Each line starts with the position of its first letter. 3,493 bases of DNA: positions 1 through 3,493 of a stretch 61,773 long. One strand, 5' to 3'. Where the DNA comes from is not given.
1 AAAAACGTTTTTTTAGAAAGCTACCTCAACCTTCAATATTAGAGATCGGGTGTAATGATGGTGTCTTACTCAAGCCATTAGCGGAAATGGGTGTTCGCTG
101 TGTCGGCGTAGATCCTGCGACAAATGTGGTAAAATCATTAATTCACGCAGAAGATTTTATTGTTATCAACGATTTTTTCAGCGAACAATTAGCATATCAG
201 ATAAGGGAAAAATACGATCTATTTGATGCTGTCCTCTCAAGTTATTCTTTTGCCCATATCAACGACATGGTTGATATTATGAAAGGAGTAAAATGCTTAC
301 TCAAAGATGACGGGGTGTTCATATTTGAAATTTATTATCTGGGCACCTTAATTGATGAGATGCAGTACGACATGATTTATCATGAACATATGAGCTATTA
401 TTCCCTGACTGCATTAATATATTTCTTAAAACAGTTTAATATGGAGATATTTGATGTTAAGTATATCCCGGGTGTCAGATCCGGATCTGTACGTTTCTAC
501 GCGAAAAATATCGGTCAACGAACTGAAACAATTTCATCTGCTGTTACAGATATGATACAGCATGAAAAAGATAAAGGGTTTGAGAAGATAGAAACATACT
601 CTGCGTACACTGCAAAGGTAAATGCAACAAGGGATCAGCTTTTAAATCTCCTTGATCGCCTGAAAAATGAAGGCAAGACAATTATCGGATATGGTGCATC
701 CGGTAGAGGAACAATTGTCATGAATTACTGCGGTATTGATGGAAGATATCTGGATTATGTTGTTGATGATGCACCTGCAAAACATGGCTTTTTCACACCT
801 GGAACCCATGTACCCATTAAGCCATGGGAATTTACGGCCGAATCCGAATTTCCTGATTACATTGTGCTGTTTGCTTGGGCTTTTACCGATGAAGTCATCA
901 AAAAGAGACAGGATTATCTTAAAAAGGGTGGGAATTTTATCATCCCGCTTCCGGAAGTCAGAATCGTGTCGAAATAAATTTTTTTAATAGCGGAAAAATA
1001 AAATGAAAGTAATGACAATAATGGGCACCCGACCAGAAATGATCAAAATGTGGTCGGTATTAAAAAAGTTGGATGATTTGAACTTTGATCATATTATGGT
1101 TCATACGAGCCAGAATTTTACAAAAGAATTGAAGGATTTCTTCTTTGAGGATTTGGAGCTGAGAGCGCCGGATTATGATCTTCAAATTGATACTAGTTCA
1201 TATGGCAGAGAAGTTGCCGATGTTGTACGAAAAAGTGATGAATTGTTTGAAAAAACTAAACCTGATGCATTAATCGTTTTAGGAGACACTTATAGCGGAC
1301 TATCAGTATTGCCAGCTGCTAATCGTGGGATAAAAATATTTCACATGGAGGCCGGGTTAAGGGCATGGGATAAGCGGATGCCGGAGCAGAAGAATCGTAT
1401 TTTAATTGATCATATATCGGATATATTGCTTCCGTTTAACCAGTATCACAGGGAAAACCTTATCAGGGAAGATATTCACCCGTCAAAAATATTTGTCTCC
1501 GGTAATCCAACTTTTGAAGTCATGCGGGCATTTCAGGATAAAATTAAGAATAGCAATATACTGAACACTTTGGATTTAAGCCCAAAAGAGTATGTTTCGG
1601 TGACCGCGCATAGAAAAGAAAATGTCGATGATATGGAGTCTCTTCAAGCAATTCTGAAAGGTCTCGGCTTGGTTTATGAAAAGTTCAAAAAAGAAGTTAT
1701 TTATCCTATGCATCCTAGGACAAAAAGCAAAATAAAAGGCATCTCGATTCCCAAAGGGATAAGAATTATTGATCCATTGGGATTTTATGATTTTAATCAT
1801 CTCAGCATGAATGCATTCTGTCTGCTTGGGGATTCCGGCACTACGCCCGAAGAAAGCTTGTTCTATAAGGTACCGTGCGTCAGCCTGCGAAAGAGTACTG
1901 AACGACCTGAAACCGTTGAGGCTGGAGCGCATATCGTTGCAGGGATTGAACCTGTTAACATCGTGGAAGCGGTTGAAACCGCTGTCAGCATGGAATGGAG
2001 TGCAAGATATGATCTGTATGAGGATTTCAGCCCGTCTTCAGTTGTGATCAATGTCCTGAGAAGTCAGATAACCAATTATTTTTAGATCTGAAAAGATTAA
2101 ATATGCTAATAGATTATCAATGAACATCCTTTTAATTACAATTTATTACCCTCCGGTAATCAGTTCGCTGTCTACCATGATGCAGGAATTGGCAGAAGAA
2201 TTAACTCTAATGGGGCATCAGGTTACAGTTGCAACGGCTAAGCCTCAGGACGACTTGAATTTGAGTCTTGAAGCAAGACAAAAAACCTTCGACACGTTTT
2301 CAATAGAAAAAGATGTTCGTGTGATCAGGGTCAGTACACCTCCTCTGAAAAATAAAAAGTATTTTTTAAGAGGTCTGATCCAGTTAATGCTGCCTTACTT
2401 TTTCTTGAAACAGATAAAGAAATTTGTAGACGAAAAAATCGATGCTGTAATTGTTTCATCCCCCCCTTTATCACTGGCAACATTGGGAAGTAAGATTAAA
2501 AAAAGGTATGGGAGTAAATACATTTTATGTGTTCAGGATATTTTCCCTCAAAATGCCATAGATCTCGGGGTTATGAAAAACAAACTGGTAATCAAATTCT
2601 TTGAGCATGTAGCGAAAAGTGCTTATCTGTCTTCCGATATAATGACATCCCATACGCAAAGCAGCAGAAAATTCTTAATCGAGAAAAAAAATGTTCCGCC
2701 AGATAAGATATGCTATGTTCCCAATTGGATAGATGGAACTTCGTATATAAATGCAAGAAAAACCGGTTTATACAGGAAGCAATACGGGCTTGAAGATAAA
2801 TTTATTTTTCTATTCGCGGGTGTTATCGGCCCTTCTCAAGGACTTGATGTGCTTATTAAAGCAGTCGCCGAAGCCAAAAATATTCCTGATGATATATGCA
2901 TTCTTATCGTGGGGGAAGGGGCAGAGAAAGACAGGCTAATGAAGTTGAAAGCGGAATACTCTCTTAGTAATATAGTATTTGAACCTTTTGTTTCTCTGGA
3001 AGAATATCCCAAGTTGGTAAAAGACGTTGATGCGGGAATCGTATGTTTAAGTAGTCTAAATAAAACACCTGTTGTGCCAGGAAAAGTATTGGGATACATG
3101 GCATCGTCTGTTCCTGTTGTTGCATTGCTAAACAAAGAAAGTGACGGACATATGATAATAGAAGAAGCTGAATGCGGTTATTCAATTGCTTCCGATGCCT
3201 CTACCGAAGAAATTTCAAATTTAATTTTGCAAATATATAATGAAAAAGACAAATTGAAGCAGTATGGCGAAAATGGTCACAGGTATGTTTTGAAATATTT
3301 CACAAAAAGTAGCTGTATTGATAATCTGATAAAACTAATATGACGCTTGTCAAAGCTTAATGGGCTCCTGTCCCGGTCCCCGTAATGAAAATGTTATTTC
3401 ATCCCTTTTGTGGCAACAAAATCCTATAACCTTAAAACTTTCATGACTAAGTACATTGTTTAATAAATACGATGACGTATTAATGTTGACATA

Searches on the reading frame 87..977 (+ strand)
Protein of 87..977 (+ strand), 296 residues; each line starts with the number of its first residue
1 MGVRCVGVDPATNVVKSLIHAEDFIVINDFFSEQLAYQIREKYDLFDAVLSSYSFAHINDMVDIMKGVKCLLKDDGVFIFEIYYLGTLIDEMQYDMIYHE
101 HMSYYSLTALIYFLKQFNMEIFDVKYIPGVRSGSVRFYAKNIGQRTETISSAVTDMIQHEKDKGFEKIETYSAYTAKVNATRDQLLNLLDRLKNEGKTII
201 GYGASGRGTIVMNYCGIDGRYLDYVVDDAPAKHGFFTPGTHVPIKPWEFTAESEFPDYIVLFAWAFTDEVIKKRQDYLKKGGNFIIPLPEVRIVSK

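Call 46: search_protein_families(library=pfam, proteins=[window:87-977:+], max_evalue=0.000001)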
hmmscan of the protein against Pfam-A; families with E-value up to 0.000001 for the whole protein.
window:87-977:+ (296 aa): 2 families
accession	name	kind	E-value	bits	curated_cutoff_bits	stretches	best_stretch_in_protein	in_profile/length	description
PF08484.17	Methyltransf_14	-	9.9e-51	172.1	23.5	1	132-289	4-160/160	C-methyltransferase C-terminal domain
PF13489.12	Methyltransf_23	-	2.5e-11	44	27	1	2-121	44-161/164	Methyltransferase domain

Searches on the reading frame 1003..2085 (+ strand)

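Call 46: search_protein_families(library=pfam, proteins=[window:1003-2085:+], max_evalue=0.000001)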
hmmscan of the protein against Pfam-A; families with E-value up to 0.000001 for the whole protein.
window:1003-2085:+ (360 aa): 1 family
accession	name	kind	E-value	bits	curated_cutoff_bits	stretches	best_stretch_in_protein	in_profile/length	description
PF02350.25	Epimerase_2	-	5.4e-82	275.9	30.6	1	27-341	8-335/347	UDP-N-acetylglucosamine 2-epimerase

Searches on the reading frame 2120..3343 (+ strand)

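Call 46: search_protein_families(library=pfam, proteins=[window:2120-3343:+], max_evalue=0.000001)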
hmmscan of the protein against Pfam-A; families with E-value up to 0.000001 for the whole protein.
window:2120-3343:+ (407 aa): 4 families
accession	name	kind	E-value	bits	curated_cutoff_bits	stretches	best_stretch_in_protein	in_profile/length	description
PF00534.26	Glycos_transf_1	-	2.7e-18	66.5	26.4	1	219-387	6-170/172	Glycosyl transferases group 1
PF13692.12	Glyco_trans_1_4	-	3.8e-13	50.3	27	1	228-374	2-141/142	Glycosyl transferases group 1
PF13439.12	Glyco_transf_4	-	1.2e-11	45.4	28.5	1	18-205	5-167/170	Glycosyltransferase Family 4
PF13579.12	Glyco_trans_4_4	-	1.5e-11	45.3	29.7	1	19-203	5-158/158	Glycosyl transferase 4-like domain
